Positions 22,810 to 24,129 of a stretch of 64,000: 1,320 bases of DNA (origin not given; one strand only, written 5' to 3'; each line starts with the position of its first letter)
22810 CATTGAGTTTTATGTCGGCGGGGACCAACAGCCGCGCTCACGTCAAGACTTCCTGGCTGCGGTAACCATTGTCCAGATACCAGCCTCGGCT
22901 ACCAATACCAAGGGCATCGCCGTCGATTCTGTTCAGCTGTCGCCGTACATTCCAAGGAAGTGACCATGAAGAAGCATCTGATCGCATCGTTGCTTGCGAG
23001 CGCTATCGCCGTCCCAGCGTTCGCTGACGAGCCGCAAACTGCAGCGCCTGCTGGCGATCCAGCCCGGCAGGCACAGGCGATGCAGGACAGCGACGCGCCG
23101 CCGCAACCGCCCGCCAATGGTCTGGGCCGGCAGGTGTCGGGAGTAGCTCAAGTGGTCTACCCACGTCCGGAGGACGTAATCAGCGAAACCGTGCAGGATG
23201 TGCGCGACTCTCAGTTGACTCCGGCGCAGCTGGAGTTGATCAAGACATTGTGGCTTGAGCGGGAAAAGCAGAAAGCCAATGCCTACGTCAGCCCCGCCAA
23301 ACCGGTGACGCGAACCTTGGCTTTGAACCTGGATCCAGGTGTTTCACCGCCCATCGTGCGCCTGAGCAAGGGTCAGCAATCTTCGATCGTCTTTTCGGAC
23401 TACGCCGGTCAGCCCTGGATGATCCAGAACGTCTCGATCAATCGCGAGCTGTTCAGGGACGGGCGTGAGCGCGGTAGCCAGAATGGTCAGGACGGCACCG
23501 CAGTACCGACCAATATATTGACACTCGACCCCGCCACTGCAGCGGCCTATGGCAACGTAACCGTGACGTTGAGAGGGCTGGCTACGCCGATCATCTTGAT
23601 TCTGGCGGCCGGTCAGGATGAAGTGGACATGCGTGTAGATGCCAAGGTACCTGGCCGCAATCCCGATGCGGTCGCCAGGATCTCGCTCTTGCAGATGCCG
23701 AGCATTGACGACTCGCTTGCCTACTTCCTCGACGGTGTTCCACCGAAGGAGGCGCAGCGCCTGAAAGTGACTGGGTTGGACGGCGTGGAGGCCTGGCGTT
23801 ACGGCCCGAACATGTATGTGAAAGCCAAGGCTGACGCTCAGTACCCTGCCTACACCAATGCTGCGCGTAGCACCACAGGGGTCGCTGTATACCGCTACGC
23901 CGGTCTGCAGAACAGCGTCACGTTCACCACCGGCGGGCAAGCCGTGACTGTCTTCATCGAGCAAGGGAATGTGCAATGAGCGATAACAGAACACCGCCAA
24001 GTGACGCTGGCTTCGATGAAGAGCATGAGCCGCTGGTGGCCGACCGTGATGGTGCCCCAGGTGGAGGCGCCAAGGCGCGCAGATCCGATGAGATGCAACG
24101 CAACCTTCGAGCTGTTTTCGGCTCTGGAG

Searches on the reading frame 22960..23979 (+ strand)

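Call 5: search_protein_families(library=pfam, proteins=[window:22960-23979:+], max_evalue=0.01)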
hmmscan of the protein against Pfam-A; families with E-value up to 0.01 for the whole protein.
window:22960-23979:+ (339 aa): 1 family
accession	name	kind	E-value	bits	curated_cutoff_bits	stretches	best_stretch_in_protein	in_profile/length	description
PF12293.13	T4BSS_DotH_IcmK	-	3.1e-49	167.7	25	1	86-313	2-221/238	Putative outer membrane core complex of type IVb secretion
